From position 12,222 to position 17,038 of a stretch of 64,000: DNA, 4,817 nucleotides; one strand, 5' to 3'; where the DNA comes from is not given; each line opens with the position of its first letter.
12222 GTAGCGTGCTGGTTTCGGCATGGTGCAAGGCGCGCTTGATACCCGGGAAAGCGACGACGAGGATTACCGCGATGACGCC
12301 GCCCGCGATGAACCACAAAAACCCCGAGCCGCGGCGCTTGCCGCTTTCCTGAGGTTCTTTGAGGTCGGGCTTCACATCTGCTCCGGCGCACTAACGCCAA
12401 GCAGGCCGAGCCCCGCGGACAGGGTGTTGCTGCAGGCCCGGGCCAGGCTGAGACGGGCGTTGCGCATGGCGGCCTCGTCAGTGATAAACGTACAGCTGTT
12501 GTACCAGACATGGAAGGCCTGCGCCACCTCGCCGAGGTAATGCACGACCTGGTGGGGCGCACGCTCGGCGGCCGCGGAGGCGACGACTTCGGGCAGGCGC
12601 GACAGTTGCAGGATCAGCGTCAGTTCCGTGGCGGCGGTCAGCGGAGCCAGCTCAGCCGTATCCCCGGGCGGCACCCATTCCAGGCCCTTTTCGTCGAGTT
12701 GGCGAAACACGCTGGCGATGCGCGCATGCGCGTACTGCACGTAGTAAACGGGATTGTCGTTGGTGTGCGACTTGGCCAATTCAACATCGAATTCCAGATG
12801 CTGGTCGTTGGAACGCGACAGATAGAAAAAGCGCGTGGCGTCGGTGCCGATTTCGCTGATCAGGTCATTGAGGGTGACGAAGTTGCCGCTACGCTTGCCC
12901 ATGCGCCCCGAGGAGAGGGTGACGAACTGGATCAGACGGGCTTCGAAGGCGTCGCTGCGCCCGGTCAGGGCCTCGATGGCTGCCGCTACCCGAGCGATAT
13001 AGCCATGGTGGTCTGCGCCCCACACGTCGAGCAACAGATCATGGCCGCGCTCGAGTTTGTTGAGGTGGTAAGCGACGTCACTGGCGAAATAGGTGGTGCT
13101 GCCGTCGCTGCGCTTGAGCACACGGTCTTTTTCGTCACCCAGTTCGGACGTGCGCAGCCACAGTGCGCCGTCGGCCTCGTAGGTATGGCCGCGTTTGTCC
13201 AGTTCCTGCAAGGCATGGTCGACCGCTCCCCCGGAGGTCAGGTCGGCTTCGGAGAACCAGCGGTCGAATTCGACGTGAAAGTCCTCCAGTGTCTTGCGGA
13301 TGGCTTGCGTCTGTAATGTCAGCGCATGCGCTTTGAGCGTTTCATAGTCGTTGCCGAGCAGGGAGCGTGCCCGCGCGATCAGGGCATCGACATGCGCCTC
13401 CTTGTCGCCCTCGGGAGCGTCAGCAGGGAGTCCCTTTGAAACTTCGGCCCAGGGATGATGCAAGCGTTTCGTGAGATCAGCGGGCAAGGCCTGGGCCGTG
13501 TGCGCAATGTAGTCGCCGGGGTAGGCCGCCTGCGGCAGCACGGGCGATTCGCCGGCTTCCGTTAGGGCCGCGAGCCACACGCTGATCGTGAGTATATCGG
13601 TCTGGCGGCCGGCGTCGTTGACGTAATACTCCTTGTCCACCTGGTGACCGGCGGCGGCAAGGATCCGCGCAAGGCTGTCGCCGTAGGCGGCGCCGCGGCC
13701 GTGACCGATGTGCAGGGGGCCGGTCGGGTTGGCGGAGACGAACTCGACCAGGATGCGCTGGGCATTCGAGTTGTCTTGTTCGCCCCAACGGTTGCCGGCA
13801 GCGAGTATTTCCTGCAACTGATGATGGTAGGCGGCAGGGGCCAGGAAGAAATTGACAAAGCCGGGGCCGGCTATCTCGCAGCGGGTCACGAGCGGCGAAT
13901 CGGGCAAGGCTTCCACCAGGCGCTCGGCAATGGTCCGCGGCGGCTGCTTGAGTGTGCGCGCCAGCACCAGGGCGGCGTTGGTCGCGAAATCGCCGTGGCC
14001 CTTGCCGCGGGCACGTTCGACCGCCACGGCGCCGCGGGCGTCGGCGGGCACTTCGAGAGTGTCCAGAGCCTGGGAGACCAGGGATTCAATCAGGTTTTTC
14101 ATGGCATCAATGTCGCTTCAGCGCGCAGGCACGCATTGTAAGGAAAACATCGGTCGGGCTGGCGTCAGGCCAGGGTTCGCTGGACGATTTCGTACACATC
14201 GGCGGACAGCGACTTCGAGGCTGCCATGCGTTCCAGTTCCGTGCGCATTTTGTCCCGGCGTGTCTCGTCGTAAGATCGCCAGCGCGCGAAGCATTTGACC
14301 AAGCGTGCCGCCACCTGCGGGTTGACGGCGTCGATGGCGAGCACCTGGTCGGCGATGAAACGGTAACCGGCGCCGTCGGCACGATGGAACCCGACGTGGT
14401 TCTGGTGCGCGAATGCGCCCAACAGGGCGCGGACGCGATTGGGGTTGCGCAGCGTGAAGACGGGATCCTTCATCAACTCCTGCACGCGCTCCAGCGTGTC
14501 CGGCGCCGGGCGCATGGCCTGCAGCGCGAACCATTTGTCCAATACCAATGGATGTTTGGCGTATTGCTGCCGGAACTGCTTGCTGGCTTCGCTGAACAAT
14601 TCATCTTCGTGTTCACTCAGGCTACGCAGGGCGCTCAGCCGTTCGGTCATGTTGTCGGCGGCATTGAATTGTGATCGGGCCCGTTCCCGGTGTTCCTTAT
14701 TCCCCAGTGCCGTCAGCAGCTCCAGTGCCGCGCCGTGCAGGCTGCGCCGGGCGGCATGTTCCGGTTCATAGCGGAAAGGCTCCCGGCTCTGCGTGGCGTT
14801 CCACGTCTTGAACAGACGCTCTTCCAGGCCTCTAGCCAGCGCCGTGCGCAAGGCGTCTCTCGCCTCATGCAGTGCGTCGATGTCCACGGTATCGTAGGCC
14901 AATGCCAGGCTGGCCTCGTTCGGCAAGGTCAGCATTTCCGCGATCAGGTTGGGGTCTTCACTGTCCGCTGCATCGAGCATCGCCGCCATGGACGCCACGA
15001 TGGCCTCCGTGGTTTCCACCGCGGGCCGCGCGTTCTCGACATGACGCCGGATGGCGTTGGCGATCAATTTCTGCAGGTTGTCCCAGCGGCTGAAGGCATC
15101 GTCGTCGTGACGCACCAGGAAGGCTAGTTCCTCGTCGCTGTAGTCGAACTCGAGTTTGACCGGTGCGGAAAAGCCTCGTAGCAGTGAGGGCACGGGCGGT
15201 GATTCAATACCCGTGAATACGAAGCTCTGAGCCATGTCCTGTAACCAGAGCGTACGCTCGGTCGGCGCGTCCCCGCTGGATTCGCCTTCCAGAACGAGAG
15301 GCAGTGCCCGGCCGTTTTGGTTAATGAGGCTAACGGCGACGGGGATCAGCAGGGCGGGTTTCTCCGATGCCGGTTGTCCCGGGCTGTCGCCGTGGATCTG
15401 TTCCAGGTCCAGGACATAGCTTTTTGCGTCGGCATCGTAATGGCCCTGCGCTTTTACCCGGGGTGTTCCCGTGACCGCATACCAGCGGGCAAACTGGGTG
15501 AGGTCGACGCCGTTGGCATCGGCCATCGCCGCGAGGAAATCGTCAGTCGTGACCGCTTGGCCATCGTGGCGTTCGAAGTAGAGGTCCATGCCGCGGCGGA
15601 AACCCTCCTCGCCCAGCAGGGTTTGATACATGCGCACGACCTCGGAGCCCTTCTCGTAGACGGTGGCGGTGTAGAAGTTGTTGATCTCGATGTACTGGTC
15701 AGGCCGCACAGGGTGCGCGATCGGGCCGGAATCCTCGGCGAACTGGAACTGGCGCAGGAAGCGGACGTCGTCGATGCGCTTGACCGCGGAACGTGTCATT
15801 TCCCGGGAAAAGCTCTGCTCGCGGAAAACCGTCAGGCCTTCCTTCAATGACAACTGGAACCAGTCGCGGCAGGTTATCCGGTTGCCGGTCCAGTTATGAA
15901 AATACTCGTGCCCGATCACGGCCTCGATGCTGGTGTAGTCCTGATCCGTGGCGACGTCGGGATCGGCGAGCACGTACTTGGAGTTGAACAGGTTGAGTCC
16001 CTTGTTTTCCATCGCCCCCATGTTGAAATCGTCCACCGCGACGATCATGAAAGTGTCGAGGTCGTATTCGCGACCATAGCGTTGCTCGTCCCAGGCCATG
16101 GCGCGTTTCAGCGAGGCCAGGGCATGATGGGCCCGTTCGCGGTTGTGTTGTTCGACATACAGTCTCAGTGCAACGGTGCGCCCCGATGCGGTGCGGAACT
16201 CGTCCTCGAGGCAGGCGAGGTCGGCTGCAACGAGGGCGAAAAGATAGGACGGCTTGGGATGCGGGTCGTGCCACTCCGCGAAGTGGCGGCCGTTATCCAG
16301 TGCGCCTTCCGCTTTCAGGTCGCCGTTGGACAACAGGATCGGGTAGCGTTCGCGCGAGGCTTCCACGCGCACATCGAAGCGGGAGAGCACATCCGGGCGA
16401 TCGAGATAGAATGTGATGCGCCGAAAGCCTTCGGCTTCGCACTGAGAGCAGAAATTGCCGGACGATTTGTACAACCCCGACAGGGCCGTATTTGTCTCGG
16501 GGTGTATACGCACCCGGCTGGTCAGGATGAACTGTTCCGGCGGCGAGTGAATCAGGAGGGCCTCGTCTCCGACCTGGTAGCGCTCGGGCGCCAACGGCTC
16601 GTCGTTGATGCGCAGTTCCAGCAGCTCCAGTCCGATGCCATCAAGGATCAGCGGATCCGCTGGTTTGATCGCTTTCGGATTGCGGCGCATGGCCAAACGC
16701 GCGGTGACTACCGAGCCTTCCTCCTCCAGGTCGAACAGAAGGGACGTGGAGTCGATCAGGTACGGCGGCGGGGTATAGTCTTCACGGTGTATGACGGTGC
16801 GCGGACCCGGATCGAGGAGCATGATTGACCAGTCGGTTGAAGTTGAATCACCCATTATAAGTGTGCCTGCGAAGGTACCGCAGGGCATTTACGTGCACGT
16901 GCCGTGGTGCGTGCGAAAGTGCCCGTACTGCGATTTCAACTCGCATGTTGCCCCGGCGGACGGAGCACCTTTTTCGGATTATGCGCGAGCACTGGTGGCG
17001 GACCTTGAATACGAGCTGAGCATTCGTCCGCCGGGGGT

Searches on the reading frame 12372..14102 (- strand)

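Call 71: search_protein_families(library=pfam, proteins=[window:12372-14102:-], max_evalue=0.00001)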
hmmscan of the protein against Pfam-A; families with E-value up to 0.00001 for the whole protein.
window:12372-14102:- (576 aa): 4 families
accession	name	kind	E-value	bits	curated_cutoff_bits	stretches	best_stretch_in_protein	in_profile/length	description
PF05746.21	DALR_1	-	8.4e-32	110.1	22.3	1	455-576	1-117/117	DALR anticodon binding domain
PF03485.21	Arg_tRNA_synt_N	-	1.7e-22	80.3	21.5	1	5-87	3-85/85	Arginyl tRNA synthetase N terminal domain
PF00750.26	tRNA-synt_1d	-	1.2e-21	77.5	23.3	2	95-173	1-78/349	tRNA synthetases class I (R), catalytic domain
PF09334.17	tRNA-synt_1g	-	7.1e-06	25.5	20.1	0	392-449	319-377/391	tRNA synthetases class I (M)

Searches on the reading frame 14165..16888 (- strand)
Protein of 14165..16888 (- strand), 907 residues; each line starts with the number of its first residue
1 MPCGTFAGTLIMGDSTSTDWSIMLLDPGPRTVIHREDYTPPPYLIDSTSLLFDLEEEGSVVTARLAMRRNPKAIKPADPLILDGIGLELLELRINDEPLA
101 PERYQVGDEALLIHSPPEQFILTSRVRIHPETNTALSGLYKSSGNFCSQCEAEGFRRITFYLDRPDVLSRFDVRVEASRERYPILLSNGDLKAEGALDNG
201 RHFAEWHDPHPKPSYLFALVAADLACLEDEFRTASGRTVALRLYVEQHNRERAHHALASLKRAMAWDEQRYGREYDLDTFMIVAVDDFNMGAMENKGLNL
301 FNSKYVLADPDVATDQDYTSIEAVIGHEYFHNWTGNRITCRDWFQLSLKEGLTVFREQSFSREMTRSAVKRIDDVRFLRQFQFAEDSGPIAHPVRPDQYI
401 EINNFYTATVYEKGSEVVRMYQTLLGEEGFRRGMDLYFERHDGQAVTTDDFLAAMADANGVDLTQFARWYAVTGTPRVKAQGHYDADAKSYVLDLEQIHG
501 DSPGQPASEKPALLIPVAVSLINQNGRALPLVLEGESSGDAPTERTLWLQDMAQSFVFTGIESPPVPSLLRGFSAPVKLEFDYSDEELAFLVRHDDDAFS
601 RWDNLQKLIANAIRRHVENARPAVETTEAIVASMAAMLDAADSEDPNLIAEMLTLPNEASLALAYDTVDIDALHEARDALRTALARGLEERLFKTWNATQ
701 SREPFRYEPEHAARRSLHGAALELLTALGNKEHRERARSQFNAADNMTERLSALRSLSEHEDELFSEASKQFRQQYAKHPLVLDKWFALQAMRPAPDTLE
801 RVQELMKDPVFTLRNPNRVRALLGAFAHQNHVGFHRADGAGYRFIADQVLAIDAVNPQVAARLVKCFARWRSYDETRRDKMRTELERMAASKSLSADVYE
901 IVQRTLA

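Call 71: search_protein_families(library=pfam, proteins=[window:14165-16888:-], max_evalue=0.00001)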
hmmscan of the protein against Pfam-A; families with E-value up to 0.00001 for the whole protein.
window:14165-16888:- (907 aa): 4 families
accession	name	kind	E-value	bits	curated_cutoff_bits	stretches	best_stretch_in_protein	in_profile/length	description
PF17432.8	DUF3458_C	-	1.5e-114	383.1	24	1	585-907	1-320/320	Domain of unknown function (DUF3458_C) ARM repeats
PF01433.26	Peptidase_M1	-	4.9e-56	190.2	27.7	1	256-468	2-216/218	Peptidase family M1 domain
PF11940.14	DUF3458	-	9.8e-25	87.2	28.6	1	474-581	1-94/95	Domain of unknown function (DUF3458) Ig-like fold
PF17900.6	Peptidase_M1_N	-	8.8e-13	49.2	25.8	1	128-216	92-186/186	Peptidase M1 N-terminal domain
